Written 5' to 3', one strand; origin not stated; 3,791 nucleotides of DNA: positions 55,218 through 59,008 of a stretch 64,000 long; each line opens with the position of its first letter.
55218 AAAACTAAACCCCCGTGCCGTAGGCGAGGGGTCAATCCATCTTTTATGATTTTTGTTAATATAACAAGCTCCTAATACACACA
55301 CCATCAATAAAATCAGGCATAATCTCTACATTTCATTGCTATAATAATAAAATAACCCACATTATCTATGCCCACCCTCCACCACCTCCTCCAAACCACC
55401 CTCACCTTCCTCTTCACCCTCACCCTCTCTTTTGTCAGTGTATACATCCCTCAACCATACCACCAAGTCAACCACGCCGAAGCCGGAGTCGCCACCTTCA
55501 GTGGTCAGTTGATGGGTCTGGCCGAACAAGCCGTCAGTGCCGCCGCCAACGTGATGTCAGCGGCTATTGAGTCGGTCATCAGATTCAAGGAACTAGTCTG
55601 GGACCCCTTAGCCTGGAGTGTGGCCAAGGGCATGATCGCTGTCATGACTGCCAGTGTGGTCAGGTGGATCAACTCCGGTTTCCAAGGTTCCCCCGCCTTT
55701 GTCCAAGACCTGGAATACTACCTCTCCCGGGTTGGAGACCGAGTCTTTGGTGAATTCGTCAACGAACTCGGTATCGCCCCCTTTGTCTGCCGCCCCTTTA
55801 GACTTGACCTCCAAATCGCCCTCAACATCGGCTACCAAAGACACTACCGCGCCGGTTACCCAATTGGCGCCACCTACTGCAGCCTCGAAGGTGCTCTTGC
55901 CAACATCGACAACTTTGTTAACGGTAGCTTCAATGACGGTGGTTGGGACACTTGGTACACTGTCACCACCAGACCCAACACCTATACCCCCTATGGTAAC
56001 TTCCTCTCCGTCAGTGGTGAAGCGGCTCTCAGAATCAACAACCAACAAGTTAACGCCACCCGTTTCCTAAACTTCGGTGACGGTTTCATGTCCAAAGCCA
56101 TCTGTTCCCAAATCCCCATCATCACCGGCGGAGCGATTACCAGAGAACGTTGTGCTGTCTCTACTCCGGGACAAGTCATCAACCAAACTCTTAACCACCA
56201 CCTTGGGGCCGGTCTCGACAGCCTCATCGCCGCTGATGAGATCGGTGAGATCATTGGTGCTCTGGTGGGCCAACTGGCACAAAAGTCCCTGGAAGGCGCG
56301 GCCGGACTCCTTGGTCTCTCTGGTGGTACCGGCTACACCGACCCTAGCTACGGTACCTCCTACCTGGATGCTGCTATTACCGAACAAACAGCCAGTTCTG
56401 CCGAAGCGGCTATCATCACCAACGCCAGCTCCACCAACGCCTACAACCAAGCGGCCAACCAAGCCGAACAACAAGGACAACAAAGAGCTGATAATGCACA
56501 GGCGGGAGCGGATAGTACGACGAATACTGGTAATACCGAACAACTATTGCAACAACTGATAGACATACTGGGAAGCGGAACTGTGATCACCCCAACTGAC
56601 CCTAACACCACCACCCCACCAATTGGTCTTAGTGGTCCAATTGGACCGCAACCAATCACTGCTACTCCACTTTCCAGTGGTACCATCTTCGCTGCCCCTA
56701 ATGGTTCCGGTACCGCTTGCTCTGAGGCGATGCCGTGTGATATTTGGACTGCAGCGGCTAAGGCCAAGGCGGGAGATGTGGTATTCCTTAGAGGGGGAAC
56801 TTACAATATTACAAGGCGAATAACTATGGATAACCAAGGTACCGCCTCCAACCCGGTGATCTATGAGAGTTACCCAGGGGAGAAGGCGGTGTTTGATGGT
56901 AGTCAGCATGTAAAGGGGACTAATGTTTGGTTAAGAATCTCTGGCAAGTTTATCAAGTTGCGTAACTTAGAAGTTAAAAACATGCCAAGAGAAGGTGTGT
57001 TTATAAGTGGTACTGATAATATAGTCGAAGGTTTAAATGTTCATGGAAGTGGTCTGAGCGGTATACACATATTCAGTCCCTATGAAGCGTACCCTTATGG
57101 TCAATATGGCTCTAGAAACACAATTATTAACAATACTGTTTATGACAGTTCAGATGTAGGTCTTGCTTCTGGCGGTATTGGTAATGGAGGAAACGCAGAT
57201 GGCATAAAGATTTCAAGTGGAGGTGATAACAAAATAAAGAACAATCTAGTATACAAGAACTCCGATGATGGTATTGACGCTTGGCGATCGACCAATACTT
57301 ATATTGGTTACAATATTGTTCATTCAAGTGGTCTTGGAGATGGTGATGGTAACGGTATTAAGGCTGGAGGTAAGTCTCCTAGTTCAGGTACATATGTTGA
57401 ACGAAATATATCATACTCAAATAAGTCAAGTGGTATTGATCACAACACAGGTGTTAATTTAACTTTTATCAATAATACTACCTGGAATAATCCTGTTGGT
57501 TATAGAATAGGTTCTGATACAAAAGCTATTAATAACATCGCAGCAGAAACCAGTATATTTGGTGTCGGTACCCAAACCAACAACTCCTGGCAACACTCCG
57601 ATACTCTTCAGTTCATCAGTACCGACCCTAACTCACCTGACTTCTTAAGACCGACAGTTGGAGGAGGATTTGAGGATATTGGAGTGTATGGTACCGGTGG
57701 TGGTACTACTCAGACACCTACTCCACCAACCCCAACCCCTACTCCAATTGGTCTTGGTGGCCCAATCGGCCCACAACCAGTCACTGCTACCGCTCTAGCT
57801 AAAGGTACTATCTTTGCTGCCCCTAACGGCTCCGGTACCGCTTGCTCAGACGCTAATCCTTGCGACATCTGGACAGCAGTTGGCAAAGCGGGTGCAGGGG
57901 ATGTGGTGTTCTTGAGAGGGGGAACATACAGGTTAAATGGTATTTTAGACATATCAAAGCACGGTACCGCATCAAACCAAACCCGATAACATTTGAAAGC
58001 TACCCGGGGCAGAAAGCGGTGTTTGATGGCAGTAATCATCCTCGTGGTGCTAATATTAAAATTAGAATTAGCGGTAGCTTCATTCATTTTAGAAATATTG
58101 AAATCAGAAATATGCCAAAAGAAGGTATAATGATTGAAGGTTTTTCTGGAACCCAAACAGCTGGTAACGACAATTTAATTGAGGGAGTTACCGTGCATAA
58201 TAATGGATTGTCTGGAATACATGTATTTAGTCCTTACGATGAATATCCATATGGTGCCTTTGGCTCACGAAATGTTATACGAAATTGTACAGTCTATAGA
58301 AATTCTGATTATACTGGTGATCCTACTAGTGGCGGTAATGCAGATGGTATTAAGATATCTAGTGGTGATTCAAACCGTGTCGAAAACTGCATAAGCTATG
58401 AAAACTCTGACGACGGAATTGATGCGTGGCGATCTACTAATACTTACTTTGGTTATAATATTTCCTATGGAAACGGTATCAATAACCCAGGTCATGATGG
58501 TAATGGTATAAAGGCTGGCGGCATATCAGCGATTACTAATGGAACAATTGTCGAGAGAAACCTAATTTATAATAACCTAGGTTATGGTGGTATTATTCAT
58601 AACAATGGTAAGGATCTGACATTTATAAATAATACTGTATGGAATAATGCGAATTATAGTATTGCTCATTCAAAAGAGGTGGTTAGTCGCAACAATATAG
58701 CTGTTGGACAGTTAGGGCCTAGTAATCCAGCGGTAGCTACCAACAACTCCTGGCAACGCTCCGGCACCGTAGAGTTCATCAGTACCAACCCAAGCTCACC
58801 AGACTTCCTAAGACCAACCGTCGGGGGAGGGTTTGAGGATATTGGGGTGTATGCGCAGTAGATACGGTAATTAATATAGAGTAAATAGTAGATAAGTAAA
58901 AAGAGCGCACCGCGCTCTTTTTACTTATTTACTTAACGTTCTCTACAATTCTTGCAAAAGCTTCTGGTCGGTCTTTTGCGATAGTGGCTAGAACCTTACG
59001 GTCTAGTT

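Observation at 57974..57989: Frameshift in cassette B2 caused by a 5-bp tandem duplication (AAACC AAACC)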

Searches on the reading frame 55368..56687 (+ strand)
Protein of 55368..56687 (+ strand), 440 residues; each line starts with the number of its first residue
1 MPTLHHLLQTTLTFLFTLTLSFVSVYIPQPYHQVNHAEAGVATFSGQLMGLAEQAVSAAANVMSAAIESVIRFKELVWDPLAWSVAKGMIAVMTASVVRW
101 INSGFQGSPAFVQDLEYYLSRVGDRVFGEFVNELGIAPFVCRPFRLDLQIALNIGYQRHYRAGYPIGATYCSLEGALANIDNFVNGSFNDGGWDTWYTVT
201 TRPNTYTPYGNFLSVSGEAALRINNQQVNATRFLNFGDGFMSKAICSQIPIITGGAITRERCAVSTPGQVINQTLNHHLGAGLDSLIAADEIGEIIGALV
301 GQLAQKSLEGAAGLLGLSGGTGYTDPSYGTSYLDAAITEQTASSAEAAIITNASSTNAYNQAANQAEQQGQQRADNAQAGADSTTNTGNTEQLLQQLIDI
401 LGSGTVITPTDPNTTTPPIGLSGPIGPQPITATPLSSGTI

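Call 26: search_protein_families(library=ncbifam, proteins=[window:55368-56687:+], max_evalue=0.1)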
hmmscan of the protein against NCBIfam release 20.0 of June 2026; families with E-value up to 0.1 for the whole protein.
window:55368-56687:+ (440 aa): 0 families

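Call 28: search_solved_structures(query=window:55368-56687:+, max_evalue=1)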
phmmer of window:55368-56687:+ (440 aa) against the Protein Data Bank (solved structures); distinct sequences matched with E-value up to 1: 4.
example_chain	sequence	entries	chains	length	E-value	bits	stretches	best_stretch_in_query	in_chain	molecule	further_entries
7r94_F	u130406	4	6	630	0.052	15.7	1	356-422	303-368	Plastin-3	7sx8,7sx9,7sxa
1aoa_A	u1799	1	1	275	0.083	15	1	355-421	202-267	T-FIMBRIN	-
3r2n_A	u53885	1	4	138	0.092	14.9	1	186-255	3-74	Cytidine deaminase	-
6edi_A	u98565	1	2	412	0.58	12.2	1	211-316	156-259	Glucokinase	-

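Call 51: search_protein_representatives(protein=window:55368-56570:+)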
Query: 401 residues. Proteins with E-value up to 0.001 (for the whole library): 3990; up to 1e-10: 2642; up to 1e-30: 786. The best 150 are listed.
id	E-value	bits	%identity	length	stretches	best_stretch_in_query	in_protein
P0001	3.8e-263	888.5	100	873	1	1-401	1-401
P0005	1.8e-249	843.5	96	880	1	1-401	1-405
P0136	1.9e-117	409.1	58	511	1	1-346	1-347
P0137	4.2e-92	325.6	45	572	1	4-367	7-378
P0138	3.5e-91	322.6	46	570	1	2-376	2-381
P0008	1.4e-88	314.1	46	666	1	1-346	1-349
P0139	2.0e-86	306.9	50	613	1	1-327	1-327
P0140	7.0e-86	305.1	42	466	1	1-364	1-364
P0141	9.3e-85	301.4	46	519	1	1-357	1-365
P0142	3.0e-84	299.8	47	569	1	1-345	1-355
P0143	2.1e-83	297.0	50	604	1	8-328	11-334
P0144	5.9e-82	292.2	45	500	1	3-345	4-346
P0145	1.7e-81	290.7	44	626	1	22-390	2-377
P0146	3.4e-81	289.7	45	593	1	1-339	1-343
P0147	8.3e-80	285.1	45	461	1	7-335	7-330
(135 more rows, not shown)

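Call 63: predict_structure(alignment_id=A5)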
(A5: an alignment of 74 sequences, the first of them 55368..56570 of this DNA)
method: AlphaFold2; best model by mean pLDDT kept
length: 401 residues; sequences in the alignment: 74
mean_pLDDT: 70.5   pTM: 0.41
mean pLDDT of the five models: 70.5, 69.8, 69.3, 65.9, 65.8
residues with pLDDT >= 90: 26; 70-90: 180; 50-70: 162; < 50: 33
segments of 3 or more residues with pLDDT < 50: 39-42, 104-109, 165-167, 169-173, 310-314
pLDDT, mean of each block of 10 residues (from residue 1): 87 95 78 61 52 64 70 76 79 72 50 74 89 85 85 86 57 50 59 72 78 85 88 71 77 82 69 63 52 56 57 49 62 65 65 85 83 73 56 63 49
secondary structure, 60 per line:
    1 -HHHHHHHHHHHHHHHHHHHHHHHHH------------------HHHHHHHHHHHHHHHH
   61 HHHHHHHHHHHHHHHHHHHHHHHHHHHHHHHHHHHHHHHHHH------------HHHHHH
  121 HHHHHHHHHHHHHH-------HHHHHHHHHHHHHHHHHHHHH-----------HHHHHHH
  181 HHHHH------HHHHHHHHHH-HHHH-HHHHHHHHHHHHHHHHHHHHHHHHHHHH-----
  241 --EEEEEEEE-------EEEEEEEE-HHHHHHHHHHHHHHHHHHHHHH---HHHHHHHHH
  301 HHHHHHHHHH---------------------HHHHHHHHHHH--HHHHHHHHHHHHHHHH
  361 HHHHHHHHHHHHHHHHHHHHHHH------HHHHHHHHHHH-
elements in order: H2-26 H45-102 H115-134 H142-162 H174-185 H192-201 H203-206 H208-235 E243-250 E258-265 H267-288 H292-310 H332-342 H345-383 H390-400
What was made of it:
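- Tried and rejected: The AlphaFold model is of moderate confidence only (pLDDT 70.5, pTM 0.41, call 63).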

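Call 65: fold_search(model_id=the predicted structure, library=pdb)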
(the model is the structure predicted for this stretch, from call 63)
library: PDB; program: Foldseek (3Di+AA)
matches with E <= 10: 92; with E <= 0.001: 0
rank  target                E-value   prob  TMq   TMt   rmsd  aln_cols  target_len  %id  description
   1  8i7o_Fb               6.4e-02  0.20  0.13  0.13  29.9       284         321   16  In situ structure of axonemal doublet microtubules in mouse sperm with 16-nm repeat (released 2023-10-11)
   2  8jd3_2                8.1e-01  0.06  0.09  0.05  23.0       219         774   13  Cryo-EM structure of Gi1-bound mGlu2-mGlu3 heterodimer (released 2023-06-21)
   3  8otz_EA               1.0e+00  0.11  0.16  0.16  28.2       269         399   16  48-nm repeat of the native axonemal doublet microtubule from bovine sperm (released 2023-11-22)
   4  9fqr_H9               1.3e+00  0.06  0.15  0.06  61.2       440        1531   14  96-nm repeat of axonemal doublet microtubules from bovine sperm (released 2025-03-26)
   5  7sk3_A                1.7e+00  0.04  0.10  0.12  20.3       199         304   14  Cryo-EM structure of ACKR3 in complex with CXCL12, an intracellular Fab, and an extracellular Fab (released 2022-07-27)
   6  6meo_B                1.7e+00  0.04  0.10  0.12  24.2       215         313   14  Structural basis of coreceptor recognition by HIV-1 envelope spike (released 2018-12-12)
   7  8i7r_B4               1.8e+00  0.09  0.19  0.22  26.6       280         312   11  In situ structure of axonemal doublet microtubules in mouse sperm with 48-nm repeat (released 2023-10-11)
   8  9fqr_C5               1.9e+00  0.05  0.13  0.20  22.2       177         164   13  96-nm repeat of axonemal doublet microtubules from bovine sperm (released 2025-03-26)
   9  7mby_R                1.9e+00  0.04  0.09  0.12  26.8       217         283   12  Human Cholecystokinin 1 receptor (CCK1R) Gq chimera (mGsqi) complex (released 2021-05-26)
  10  8x0e_A                2.0e+00  0.08  0.12  0.07  21.1       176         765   12  Human FL Metabotropic glutamate receptor 5, mGlu5-5M with agonist and PAM, W785A mutant (released 2024-11-06)
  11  7olc_SG               2.3e+00  0.10  0.07  0.12  20.5        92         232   15  Thermophilic eukaryotic 80S ribosome at idle POST state (released 2022-01-26)
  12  8to0_z4               2.3e+00  0.05  0.11  0.18  19.4       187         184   15  48-nm repeating structure of doublets from mouse sperm flagella (released 2023-11-01)
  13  7yon_R                2.5e+00  0.03  0.10  0.13  22.4       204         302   14  Complex structure of Neuropeptide Y Y2 receptor in complex with PYY(3-36) and Gi (released 2023-03-22)
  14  7rro_F1               2.7e+00  0.05  0.17  0.17  69.2       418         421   12  Structure of the 48-nm repeat doublet microtubule from bovine tracheal cilia (released 2021-10-27)
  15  8xyi                  2.9e+00  0.04  0.11  0.13  24.9       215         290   17  Structure of CXCR3 in complex with VUF10661 (Receptor-ligand focused map) (released 2025-02-26)
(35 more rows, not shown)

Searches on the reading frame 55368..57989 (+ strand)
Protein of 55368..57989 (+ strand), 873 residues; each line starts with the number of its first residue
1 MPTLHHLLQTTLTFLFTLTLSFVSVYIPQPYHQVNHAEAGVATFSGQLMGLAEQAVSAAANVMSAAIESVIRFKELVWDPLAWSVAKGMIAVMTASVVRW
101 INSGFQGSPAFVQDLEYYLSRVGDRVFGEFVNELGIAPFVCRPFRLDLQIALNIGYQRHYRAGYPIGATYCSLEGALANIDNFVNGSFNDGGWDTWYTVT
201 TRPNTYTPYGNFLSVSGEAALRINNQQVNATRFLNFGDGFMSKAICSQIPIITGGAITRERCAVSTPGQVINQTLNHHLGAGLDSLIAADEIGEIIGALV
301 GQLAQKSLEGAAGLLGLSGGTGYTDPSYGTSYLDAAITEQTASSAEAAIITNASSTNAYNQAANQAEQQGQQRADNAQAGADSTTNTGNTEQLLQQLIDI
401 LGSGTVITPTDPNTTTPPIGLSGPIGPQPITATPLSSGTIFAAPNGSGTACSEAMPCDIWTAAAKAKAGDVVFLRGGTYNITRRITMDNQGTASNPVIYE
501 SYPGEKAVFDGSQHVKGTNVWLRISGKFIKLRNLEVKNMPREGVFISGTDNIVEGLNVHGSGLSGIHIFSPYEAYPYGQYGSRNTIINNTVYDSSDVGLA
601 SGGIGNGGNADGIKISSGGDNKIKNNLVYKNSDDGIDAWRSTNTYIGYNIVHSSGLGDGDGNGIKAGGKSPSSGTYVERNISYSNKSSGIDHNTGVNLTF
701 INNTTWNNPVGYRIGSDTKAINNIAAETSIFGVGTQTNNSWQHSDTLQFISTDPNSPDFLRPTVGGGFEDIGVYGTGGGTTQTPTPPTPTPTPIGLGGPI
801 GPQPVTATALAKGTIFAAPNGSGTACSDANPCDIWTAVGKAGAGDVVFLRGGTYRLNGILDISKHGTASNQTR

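Call 7: search_protein_families(library=pfam, proteins=[window:55368-57986:+], max_evalue=0.01)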
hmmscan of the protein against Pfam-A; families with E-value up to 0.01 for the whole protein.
window:55368-57986:+ (873 aa): 1 family
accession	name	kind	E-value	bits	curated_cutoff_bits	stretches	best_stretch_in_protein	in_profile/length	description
PF13229.12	Beta_helix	-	3.2e-12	46.8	25.9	1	529-704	11-157/158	Right handed beta helix region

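Call 14: find_encoding_contigs(protein=window:55368-57989:+, flank=6000, max_places=10)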
Protein window:55368-57989:+ (873 aa): no gene with exactly this product is on record in the collection.

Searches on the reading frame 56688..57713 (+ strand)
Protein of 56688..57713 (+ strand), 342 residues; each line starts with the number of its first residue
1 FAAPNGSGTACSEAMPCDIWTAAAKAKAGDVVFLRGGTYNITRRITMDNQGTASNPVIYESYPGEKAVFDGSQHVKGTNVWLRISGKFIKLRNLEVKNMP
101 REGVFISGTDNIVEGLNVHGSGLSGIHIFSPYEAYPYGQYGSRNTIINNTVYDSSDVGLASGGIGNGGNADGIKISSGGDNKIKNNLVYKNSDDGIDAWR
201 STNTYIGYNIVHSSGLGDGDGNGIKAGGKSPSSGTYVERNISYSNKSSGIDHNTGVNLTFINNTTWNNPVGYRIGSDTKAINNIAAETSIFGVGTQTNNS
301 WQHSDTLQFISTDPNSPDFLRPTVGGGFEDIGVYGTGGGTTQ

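Call 26: search_protein_families(library=ncbifam, proteins=[window:56688-57713:+], max_evalue=0.1)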
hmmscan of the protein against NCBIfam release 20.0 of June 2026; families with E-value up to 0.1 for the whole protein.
window:56688-57713:+ (342 aa): 3 families
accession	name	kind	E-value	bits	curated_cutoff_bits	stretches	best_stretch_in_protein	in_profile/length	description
NF041899.1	pec_ly_PelN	equivalog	1.5e-16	60.2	740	1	5-299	33-349/437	pectate lyase PelN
TIGR03805.1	beta_helix_1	subfamily_domain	2.3e-06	26.9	141.5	1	21-113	3-89/314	parallel beta-helix domain-containing protein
TIGR03804.1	para_beta_helix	repeat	0.0023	17.5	19.45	1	172-215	1-43/44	parallel beta-helix repeat protein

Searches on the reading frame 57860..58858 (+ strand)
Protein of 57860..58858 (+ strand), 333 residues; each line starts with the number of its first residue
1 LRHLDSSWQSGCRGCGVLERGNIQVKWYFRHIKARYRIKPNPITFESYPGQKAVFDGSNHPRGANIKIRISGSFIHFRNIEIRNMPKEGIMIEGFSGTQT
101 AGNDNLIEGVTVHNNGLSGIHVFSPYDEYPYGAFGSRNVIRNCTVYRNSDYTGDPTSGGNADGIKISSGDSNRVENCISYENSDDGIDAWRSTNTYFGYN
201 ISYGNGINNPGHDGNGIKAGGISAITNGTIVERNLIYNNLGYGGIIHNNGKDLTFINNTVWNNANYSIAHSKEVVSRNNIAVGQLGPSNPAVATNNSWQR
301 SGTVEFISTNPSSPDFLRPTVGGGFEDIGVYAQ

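Call 7: search_protein_families(library=pfam, proteins=[window:57974-58858:+], max_evalue=0.01)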
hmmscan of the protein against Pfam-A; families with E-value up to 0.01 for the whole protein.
window:57974-58858:+ (295 aa): 2 families
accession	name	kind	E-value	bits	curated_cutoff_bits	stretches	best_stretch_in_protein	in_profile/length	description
PF13229.12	Beta_helix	-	3.6e-14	53.1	25.9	1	30-179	3-118/158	Right handed beta helix region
PF22842.2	Pel9A-like_beta_helix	-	0.00051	19.6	25.2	1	94-186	170-276/370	Pel9A-like, right handed beta helix region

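Call 30: list_cluster_members(proteins=[P0001, P0002, P0003, P0004, P0005, window:57860-58858:+, window:58019-58858:+, window:58112-58858:+, window:58130-58858:+])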
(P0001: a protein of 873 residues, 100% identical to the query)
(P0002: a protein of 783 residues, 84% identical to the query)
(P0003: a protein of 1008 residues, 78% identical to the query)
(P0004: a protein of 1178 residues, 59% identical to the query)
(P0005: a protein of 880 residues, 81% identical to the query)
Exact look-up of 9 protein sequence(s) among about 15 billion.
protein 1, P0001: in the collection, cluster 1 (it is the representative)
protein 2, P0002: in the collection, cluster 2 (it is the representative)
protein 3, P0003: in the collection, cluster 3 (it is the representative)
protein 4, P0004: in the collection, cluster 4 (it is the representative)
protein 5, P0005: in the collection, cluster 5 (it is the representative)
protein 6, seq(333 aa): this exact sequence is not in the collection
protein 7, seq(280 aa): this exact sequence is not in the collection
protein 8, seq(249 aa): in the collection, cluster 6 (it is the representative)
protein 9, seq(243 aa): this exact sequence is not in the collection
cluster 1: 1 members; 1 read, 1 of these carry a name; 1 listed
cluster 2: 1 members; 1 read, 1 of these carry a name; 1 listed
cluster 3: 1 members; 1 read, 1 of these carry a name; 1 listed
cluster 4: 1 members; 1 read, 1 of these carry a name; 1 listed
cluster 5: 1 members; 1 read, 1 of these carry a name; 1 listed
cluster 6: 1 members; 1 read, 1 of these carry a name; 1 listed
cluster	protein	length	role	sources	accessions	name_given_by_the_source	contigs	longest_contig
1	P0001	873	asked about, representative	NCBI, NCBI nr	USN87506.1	MAG: right-handed parallel beta-helix repeat-containing protein [Candidatus ...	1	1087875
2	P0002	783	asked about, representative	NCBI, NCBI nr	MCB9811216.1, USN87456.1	MAG: right-handed parallel beta-helix repeat-containing protein [Candidatus ... | right-handed parallel beta-helix repeat-containing protein [Candidatus Nomurabacteria ...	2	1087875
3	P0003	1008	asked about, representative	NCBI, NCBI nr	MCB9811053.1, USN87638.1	MAG: right-handed parallel beta-helix repeat-containing protein [Candidatus ... | right-handed parallel beta-helix repeat-containing protein [Candidatus Nomurabacteria ...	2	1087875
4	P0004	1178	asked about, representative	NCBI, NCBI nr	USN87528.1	MAG: right-handed parallel beta-helix repeat-containing protein [Candidatus ...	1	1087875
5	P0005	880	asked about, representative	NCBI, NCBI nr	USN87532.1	MAG: hypothetical protein H6779_03920 [Candidatus Nomurabacteria bacterium]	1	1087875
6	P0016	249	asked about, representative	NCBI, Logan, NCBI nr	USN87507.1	MAG: right-handed parallel beta-helix repeat-containing protein [Candidatus ...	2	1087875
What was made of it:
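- GenBank annotates a 249-aa CDS here (USN87507.1, call 30).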

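Call 31: find_encoding_contigs(protein=P0016, flank=10000, max_places=10)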
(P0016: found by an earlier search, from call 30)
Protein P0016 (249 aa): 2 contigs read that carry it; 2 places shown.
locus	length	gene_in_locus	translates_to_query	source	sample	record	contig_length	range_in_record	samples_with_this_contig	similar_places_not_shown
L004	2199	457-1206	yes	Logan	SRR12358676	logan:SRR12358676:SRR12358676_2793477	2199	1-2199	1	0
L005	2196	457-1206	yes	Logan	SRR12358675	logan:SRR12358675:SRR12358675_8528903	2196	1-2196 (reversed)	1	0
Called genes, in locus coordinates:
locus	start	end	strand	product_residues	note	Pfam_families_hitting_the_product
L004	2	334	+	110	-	?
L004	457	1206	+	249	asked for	PF13229:Beta_helix, PF22842:Pel9A-like_beta_helix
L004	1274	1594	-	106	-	PF00453:Ribosomal_L20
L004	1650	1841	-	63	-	PF01632:Ribosomal_L35p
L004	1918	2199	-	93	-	?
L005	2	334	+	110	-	?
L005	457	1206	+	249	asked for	PF13229:Beta_helix, PF22842:Pel9A-like_beta_helix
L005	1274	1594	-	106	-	PF00453:Ribosomal_L20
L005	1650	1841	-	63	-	PF01632:Ribosomal_L35p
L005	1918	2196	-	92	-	?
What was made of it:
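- Tried and rejected: The look-up of the 249-aa remnant succeeded and gave the two Logan contigs (call 31).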
